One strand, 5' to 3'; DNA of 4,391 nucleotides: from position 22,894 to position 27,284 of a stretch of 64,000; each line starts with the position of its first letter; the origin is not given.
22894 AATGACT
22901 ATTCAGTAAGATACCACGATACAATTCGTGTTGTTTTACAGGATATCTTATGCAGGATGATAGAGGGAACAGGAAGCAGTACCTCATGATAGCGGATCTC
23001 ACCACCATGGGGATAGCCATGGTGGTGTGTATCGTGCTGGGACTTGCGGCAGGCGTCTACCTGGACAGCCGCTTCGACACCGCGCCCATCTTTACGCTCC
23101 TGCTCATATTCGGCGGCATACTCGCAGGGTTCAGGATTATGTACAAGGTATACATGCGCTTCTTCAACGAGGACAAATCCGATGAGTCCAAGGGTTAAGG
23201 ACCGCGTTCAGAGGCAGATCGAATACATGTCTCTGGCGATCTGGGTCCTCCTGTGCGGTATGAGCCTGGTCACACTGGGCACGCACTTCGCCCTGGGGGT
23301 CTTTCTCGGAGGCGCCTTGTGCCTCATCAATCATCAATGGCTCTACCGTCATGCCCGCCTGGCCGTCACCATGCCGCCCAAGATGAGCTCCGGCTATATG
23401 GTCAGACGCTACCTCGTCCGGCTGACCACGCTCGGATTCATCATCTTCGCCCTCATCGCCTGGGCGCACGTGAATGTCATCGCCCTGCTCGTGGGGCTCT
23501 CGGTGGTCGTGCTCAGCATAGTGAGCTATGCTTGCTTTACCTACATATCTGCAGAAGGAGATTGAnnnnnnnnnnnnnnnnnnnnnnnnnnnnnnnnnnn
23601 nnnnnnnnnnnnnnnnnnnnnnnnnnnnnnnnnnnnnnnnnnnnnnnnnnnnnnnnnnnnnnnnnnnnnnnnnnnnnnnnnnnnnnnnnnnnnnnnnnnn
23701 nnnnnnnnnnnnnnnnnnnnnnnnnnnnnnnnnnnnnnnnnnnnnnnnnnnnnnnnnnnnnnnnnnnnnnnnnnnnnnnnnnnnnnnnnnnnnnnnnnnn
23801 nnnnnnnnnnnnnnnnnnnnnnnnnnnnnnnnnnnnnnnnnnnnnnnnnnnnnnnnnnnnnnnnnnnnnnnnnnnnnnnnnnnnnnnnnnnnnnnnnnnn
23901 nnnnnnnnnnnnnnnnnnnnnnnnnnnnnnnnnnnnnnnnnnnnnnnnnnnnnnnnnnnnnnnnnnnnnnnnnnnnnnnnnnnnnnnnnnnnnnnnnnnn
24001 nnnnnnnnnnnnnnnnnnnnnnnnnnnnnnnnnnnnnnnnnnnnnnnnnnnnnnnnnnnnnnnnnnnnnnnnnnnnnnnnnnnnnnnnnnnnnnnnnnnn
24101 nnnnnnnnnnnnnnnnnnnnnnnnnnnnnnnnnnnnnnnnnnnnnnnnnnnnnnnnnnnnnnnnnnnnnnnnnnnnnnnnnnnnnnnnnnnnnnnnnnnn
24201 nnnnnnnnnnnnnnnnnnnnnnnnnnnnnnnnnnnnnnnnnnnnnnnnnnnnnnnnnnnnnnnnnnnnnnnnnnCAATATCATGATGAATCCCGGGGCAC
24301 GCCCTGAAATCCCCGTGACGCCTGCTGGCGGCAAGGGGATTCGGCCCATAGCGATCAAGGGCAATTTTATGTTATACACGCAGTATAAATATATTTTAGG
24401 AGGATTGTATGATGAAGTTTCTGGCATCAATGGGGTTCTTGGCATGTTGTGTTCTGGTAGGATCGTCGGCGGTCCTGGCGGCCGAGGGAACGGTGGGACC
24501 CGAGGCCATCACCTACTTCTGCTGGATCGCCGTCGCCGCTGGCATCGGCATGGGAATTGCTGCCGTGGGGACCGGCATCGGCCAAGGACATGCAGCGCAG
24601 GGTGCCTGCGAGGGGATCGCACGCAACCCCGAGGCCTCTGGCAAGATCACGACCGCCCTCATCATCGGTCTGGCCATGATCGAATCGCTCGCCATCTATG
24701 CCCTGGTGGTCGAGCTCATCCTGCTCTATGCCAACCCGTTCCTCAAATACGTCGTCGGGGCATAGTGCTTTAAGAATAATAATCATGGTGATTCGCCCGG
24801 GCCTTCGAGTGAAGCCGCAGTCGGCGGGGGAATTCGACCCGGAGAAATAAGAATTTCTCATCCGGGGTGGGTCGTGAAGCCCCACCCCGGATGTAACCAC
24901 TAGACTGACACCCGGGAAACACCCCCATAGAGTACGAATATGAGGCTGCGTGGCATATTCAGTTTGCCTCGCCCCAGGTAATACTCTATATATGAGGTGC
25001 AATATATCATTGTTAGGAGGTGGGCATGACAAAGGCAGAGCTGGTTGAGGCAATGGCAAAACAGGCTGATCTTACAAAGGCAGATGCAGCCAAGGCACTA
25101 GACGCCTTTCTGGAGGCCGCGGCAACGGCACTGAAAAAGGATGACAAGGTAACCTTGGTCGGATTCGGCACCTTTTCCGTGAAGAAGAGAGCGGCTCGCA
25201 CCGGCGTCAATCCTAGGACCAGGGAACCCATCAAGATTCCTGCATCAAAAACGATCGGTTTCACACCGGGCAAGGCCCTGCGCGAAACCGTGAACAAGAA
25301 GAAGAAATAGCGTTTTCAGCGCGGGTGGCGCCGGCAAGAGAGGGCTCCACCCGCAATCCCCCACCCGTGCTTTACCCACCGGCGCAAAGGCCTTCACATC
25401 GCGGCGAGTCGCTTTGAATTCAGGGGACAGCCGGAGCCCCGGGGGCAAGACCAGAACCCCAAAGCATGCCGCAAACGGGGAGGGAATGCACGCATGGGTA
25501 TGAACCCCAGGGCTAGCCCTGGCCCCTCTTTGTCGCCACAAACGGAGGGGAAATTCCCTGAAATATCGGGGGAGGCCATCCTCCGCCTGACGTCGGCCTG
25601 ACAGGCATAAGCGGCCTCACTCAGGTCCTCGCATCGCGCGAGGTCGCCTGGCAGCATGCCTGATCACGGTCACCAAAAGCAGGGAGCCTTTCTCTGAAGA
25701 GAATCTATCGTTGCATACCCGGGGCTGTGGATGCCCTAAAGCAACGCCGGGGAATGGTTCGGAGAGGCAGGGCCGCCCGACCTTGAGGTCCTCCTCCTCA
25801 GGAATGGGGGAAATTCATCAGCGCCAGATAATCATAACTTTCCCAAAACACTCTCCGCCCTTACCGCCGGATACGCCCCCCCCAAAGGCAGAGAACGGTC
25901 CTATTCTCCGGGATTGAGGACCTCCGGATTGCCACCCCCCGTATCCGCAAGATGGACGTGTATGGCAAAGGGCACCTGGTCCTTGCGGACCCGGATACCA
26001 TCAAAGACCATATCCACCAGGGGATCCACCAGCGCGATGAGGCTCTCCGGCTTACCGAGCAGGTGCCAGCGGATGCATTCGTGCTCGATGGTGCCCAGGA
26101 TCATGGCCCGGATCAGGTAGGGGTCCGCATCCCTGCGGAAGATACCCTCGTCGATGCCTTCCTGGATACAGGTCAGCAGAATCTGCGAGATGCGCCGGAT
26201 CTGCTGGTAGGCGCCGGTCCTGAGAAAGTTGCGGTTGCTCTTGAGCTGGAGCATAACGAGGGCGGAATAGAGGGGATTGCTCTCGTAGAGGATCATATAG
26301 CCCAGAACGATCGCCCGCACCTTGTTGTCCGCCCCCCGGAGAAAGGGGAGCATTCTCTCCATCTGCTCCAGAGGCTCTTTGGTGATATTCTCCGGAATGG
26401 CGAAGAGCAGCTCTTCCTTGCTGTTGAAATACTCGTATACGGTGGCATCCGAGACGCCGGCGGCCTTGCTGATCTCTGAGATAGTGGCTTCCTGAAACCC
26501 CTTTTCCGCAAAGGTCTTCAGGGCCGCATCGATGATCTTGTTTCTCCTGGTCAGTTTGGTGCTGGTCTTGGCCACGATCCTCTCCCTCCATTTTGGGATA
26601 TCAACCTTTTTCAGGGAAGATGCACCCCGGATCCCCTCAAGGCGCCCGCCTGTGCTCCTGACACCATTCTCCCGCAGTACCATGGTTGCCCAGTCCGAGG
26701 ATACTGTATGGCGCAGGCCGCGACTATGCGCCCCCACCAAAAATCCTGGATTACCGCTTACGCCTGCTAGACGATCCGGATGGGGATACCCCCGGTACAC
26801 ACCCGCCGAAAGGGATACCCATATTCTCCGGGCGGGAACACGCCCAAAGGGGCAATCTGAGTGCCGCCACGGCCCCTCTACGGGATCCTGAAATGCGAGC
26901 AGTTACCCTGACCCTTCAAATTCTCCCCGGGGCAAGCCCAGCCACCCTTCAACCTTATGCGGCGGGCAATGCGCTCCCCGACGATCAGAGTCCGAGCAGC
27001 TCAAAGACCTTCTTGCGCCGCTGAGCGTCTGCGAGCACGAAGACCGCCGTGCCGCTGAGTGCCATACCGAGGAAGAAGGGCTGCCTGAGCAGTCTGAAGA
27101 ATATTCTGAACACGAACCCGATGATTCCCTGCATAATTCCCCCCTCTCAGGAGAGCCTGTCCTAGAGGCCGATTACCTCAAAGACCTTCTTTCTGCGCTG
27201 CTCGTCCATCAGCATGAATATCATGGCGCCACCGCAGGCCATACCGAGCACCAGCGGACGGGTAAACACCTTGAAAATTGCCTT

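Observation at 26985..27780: Three tandem small hydrophobic paralogues with an internal repeat module, downstream of csrA inside the flagellar block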

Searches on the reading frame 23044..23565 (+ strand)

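Call 44: search_protein_families(library=pfam, proteins=[window:23044-23565:+], max_evalue=0.001)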
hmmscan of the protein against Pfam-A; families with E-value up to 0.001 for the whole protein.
window:23044-23565:+ (173 aa): 1 family
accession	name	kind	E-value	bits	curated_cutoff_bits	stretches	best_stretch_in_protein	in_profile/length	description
PF03899.21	ATP-synt_I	-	1.9e-14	54.3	25.1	1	62-153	5-99/99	ATP synthase I chain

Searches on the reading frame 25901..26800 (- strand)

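Call 3: search_protein_families(library=pfam, proteins=[window:25901-26800:-], max_evalue=1)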
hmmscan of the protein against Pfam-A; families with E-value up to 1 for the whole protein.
window:25901-26800:- (299 aa): 14 families
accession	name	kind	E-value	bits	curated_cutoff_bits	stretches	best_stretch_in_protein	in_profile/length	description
PF00440.29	TetR_N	-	5.6e-18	64.9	24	1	89-135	1-47/47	Bacterial regulatory proteins, tetR family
PF08359.16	TetR_C_4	-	2.1e-07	31.6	21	1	146-266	11-131/133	YsiA-like protein, C-terminal region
PF17932.6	TetR_C_24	-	4.5e-05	24.1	26.4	1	158-268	5-113/114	Tetracyclin repressor-like, C-terminal domain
PF16925.10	TetR_C_13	-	0.00087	20.1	27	1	193-253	41-101/109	Tetracyclin repressor-like, C-terminal domain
PF17938.6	TetR_C_29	-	0.0022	18.6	26.2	1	160-237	4-83/119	Tetracyclin repressor-like, C-terminal domain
PF16295.10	TetR_C_10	-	0.0038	18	28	1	179-240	42-102/132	Tetracyclin repressor-like, C-terminal domain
PF00356.27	LacI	-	0.019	15.2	27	1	106-129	1-24/46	Bacterial regulatory proteins, lacI family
PF01978.25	TrmB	-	0.03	14.6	25.6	1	104-127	22-45/68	Sugar-specific transcriptional regulator TrmB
PF13022.12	HTH_Tnp_1_2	-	0.036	14.6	27.9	1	93-130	15-52/122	Helix-turn-helix of insertion element transposase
PF01418.23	HTH_6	-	0.068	13.6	28.3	1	88-121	20-51/77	Helix-turn-helix domain, rpiR family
PF01022.26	HTH_5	-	0.095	13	22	1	99-125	13-36/47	Bacterial regulatory protein, arsR family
PF22166.2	ArnR1-like_WHD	-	0.1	13.3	26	1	92-123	16-46/90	ArnR1-like, winged-helix domain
PF09339.16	HTH_IclR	-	0.13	12.5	22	1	94-124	9-38/52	IclR helix-turn-helix domain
PF04967.18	HTH_10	-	0.19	12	23.1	1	104-130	23-49/53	HTH DNA binding domain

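Call 4: search_protein_families(library=ncbifam, proteins=[window:25901-26800:-], max_evalue=1)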
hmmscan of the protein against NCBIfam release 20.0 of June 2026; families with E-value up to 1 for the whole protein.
window:25901-26800:- (299 aa): 30 families (the best 25 are shown)
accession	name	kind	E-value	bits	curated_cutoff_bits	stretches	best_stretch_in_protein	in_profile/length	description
NF053878.1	FATransRegFadRBac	equivalog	3.3e-31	108.5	200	1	87-270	6-189/190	fatty acid metabolism transcriptional regulator FadR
TIGR03384.1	betaine_BetI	equivalog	1.2e-14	54.4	201.3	1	78-165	2-89/189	choline-binding transcriptional repressor BetI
NF001978.0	PRK00767.1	equivalog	1.3e-14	54.5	118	1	78-165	3-91/197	transcriptional regulator BetI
NF041196.1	ScbR_bind_reg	equivalog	2.3e-13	50.8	150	1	86-236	8-156/191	ScbR family autoregulator-binding transcription factor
TIGR03968.1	mycofact_TetR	equivalog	1e-11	44.8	224.9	1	81-133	6-58/190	mycofactocin system transcriptional regulator MftR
NF007949.0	PRK10668.1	equivalog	1.8e-11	43.9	271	1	84-138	11-65/216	multidrug efflux transporter transcriptional repressor AcrR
NF050111.1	TransRegSACE7040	equivalog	6.5e-11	42.5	250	1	84-164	1-81/186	SACE_7040 family transcriptional regulator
NF058643.1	TranRegCurRPseudo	equivalog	5.1e-10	39.3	300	1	85-153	8-76/193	TetR family transcriptional repressor CurR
NF037937.1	septum_RefZ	equivalog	6e-10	39.3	180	1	86-225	1-142/195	forespore capture DNA-binding protein RefZ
NF053731.1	TransRegFasRMycb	equivalog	9.7e-10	38.6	330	1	84-173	11-100/199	HTH-type transcriptional activator FasR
TIGR03613.1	RutR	equivalog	3e-09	37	368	1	84-148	8-72/202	pyrimidine utilization regulatory protein R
NF051852.1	efflux_TF_MtrR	exception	4.9e-09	36.3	280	1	84-148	10-74/205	multidrug efflux system transcriptional repressor MtrR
NF053516.1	TranRepPrsAVib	equivalog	2.5e-08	34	300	1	81-158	3-80/208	TetR family transcriptional repressor PsrA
NF007430.0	PRK09975.1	equivalog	3.5e-08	32.9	274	1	83-135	10-62/220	acrEF/envCD operon transcriptional regulator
NF011584.0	PRK15008.1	equivalog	3.6e-07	30.2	230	1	83-139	17-73/212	HTH-type transcriptional regulator RutR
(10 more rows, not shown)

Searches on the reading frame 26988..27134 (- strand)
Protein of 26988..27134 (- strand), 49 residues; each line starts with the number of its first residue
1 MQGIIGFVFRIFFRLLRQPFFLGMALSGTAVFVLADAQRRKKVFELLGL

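Call 3: search_protein_families(library=pfam, proteins=[window:26988-27134:-], max_evalue=1)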
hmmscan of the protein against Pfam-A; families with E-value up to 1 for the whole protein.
seq(49 aa): 0 families

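Call 4: search_protein_families(library=ncbifam, proteins=[window:26988-27134:-], max_evalue=1)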
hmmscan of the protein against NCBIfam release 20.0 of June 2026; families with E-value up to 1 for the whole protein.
seq(49 aa): 0 families
